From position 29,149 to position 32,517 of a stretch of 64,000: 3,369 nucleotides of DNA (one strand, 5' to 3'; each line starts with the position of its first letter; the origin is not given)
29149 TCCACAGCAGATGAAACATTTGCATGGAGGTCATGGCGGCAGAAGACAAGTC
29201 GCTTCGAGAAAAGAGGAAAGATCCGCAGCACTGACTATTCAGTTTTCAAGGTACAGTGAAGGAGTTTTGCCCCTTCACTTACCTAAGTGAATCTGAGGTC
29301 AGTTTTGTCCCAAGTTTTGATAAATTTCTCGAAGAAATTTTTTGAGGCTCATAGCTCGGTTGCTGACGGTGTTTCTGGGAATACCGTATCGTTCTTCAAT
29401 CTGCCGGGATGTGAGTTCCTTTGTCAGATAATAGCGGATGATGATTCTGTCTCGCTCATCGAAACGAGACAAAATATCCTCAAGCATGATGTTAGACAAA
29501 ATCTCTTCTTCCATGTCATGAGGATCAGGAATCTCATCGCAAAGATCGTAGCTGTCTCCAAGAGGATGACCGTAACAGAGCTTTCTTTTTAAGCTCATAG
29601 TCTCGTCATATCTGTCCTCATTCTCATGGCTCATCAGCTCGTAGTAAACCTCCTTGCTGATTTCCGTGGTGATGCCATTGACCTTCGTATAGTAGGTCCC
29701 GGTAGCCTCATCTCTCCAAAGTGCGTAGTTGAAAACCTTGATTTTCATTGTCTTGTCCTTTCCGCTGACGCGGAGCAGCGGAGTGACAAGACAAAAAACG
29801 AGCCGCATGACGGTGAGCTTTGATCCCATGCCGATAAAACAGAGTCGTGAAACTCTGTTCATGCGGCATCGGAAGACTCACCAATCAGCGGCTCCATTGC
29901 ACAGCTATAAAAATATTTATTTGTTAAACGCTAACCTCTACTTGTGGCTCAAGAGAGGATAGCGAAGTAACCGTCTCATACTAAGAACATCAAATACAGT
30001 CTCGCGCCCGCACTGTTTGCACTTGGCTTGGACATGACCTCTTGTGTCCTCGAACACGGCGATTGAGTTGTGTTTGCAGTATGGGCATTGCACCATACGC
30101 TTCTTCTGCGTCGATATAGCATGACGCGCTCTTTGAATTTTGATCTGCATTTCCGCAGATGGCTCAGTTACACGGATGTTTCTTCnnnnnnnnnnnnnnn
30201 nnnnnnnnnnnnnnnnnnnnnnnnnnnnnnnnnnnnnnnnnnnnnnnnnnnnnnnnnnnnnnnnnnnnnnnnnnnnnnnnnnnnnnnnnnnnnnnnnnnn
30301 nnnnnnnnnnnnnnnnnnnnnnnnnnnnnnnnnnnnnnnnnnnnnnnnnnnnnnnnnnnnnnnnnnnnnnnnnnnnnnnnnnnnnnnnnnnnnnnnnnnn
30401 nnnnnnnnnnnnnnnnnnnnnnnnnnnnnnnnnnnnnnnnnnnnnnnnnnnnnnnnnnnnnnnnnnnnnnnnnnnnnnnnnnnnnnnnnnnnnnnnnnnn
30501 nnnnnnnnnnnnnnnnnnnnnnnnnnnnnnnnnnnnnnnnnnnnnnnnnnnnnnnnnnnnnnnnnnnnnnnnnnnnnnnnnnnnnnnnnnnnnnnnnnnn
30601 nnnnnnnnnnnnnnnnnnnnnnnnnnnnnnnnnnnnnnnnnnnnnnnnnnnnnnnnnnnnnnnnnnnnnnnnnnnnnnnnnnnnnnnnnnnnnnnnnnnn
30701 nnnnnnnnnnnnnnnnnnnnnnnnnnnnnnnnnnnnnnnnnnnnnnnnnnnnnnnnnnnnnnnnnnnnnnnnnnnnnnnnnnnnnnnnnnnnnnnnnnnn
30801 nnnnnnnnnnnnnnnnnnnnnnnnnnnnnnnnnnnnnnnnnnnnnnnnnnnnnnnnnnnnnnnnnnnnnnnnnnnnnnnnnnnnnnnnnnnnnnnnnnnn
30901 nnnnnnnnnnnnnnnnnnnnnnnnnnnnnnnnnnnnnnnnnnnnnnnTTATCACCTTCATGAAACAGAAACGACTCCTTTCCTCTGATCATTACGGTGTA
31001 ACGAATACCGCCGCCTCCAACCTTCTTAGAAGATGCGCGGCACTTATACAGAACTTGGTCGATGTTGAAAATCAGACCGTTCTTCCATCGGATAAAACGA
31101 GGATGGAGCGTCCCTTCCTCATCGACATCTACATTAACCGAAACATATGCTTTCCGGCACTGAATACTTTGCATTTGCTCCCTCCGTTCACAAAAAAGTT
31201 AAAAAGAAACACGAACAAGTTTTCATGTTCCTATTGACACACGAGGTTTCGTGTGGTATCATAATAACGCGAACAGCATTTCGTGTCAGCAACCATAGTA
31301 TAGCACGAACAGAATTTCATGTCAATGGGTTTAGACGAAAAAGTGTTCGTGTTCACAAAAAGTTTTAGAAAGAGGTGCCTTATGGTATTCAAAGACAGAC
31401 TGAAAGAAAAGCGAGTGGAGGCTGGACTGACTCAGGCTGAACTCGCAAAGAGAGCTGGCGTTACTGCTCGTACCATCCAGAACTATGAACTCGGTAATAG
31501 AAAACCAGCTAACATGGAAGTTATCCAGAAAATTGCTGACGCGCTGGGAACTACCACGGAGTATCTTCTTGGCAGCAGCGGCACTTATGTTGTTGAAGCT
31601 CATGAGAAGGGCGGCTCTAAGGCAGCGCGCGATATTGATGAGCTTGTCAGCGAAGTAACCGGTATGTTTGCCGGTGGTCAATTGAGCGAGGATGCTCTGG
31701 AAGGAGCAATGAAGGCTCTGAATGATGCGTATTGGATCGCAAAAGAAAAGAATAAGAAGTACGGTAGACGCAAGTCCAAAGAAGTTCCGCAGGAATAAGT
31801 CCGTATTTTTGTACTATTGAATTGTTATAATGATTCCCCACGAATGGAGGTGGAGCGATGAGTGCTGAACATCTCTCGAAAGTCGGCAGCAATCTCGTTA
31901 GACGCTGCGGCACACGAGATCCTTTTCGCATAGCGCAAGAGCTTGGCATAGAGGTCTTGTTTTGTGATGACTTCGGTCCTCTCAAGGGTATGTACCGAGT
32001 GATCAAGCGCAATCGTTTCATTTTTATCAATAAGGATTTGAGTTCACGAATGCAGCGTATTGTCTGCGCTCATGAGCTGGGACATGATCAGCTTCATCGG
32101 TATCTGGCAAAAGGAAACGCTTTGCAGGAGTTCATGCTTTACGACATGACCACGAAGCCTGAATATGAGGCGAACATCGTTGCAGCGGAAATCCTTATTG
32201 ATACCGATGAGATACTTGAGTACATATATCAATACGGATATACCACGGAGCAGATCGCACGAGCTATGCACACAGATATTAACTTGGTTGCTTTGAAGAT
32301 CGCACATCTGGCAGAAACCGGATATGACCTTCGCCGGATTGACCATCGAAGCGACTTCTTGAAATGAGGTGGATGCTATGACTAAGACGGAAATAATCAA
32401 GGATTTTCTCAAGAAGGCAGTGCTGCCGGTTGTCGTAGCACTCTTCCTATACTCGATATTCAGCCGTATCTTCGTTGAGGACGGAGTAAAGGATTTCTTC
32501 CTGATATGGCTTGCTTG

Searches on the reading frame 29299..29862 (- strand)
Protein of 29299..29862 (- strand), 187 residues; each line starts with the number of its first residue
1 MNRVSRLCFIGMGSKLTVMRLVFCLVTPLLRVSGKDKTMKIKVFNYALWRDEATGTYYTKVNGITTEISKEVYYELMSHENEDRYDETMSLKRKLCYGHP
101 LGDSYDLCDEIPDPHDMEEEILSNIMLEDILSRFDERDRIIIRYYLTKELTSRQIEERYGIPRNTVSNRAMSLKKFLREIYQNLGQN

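Call 26: search_protein_families(library=pfam, proteins=[window:29299-29862:-], max_evalue=0.001)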
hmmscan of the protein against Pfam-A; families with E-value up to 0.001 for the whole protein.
window:29299-29862:- (187 aa): 1 family
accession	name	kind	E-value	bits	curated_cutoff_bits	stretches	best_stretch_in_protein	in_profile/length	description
PF04545.22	Sigma70_r4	-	0.00019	21.3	24.1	1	131-169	2-40/50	Sigma-70, region 4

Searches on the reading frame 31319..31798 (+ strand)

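Call 26: search_protein_families(library=pfam, proteins=[window:31319-31798:+], max_evalue=0.001)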
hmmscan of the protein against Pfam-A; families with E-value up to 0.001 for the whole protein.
window:31319-31798:+ (159 aa): 5 families
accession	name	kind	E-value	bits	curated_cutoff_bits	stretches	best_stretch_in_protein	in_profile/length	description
PF01381.28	HTH_3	-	1.8e-16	60.3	23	1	28-83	1-55/55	Helix-turn-helix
PF13560.12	HTH_31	-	4.5e-11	43.3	27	1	27-80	5-58/64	Helix-turn-helix domain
PF12844.13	HTH_19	-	5.5e-10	39.4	30.2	1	27-84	3-59/64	Helix-turn-helix domain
PF13443.12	HTH_26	-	2e-06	28.4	22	1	27-80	1-54/63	Cro/C1-type HTH DNA-binding domain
PF00376.29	MerR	-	0.00045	20.4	28.2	0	41-57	4-20/38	MerR family regulatory protein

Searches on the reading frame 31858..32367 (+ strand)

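Call 26: search_protein_families(library=pfam, proteins=[window:31858-32367:+], max_evalue=0.001)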
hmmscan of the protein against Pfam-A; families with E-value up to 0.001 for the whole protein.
window:31858-32367:+ (169 aa): 2 families
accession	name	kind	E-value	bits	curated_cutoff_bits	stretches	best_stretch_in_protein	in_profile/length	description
PF06114.19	Peptidase_M78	-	1.1e-17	64.4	22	1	26-137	1-111/123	IrrE N-terminal-like domain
PF20573.4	DUF6782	-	0.00023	20.9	27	1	20-89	45-114/241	Putative metallopeptidase family (DUF6782)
